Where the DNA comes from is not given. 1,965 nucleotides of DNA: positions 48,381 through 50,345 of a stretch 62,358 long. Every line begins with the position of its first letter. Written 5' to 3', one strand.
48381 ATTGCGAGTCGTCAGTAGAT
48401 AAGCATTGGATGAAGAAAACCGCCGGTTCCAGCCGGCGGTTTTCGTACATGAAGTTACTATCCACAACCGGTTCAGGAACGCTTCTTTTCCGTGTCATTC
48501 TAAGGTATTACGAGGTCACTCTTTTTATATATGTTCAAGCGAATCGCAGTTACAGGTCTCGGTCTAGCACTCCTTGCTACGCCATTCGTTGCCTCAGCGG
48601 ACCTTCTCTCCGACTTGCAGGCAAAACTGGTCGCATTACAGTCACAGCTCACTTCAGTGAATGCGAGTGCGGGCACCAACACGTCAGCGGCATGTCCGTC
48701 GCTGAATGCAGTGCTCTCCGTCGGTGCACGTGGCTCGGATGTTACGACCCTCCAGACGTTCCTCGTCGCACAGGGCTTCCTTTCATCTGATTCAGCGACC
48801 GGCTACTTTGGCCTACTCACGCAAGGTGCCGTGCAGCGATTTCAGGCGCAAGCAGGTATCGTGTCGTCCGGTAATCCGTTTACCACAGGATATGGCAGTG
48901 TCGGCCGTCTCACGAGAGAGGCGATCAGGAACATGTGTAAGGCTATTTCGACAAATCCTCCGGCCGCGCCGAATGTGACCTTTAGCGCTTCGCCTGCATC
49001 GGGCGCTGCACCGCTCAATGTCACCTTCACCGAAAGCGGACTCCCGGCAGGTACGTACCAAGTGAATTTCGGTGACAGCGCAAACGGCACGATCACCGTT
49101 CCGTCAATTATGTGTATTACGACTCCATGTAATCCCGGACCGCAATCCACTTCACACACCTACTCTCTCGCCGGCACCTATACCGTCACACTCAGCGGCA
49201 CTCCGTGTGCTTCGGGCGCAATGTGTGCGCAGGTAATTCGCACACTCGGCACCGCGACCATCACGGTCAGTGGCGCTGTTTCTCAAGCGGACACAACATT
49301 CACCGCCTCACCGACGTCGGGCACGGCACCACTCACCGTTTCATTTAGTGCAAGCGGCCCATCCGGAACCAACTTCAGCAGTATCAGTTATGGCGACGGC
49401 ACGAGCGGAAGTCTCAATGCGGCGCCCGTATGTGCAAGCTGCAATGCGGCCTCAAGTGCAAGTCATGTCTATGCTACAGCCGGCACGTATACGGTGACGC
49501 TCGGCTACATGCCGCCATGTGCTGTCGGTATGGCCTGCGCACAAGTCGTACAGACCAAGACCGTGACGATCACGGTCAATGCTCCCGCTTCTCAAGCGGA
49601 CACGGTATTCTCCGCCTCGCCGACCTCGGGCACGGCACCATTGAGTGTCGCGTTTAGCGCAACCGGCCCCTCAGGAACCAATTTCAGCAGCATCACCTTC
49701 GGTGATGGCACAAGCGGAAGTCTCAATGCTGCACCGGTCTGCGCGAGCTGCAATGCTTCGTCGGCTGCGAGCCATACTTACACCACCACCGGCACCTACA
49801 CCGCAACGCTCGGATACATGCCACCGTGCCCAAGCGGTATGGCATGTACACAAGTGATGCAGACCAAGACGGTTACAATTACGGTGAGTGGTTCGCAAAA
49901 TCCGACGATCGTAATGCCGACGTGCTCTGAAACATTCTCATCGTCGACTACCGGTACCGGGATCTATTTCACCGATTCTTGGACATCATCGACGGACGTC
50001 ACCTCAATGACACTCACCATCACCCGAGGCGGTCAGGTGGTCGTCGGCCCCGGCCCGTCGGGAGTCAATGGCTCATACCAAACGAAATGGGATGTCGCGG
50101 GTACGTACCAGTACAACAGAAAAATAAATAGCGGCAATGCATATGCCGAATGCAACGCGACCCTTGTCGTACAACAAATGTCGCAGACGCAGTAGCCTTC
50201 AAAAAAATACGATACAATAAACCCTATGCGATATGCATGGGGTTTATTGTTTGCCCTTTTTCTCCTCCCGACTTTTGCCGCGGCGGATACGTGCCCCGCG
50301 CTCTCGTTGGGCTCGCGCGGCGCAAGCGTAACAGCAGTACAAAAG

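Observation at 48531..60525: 12-kb secreted surface-protein island wedged between fusA and the rplT-rpmI-infC operon: candidate host/cell-wall interaction system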

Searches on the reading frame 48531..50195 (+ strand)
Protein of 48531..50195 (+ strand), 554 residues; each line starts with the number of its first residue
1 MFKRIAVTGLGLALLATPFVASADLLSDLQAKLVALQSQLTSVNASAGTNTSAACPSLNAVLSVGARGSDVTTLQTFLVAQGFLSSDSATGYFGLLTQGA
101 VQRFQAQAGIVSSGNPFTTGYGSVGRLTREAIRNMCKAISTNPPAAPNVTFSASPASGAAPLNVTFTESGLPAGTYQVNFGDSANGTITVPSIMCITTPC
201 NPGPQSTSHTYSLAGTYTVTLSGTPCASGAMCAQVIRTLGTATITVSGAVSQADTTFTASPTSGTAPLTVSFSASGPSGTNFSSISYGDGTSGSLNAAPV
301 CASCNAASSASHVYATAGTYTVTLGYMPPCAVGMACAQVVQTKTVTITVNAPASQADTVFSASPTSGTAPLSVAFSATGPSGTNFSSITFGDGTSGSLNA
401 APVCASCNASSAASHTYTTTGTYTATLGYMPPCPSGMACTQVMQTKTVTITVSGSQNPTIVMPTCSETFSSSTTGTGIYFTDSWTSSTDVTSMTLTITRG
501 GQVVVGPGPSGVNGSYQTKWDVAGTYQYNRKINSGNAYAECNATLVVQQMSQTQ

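Call 7: search_protein_families(library=pfam, proteins=[window:48531-50195:+], max_evalue=0.1)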
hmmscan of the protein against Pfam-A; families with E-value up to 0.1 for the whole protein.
window:48531-50195:+ (554 aa): 3 families
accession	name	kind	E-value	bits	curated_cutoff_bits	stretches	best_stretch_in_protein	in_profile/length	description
PF00801.26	PKD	-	9.5e-18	64.4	23.5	3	360-427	4-63/80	PKD domain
PF18911.6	PKD_4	-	3e-11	43.7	27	3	261-324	14-66/85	PKD domain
PF01471.23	PG_binding_1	-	1.4e-09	38.4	23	1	67-115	1-48/57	Putative peptidoglycan binding domain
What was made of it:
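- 48531..50195 (+): G1: signal peptide, PG_binding_1 (nt 48729-48875), three PKD repeats (about 48978-49811) and a C-terminal domain of about 100 aa with no match. Pfam in call 7.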

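Call 8: search_protein_families(library=ncbifam, proteins=[window:48531-50195:+], max_evalue=0.1)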
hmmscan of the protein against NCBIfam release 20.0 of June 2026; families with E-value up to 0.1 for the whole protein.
window:48531-50195:+ (554 aa): 2 families
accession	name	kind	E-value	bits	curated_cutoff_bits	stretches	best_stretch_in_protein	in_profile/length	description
TIGR02869.1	spore_SleB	equivalog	1e-05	25.5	236.5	1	60-114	5-58/201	spore cortex-lytic enzyme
NF052318.1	T9SS_sortase_N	equivalog_domain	0.036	14.2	40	0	442-498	18-78/140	type IX secretion system sortase PorU, long form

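Call 9: search_protein_families(library=phrogs, proteins=[window:48531-50195:+], max_evalue=0.01)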
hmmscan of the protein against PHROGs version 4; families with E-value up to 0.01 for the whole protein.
window:48531-50195:+ (554 aa): 5 families
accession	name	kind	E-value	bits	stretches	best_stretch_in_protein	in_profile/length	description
phrog_1493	-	lysis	5.3e-07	30.1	1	45-133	223-306/394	endolysin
phrog_17214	-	lysis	1.1e-05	26.2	1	30-127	210-312/322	endolysin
phrog_1224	-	head and packaging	4.4e-05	23.9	1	61-115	3-55/438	endolysin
phrog_9589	-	lysis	0.00013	23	1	34-131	175-272/281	endolysin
phrog_2649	-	lysis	0.00092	20.1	1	54-136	167-239/261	endolysin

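Call 106: search_protein_families(library=padloc, proteins=[window:48531-50195:+], max_evalue=0.01)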
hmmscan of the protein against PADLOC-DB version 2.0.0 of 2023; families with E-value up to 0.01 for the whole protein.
window:48531-50195:+ (554 aa): 0 families
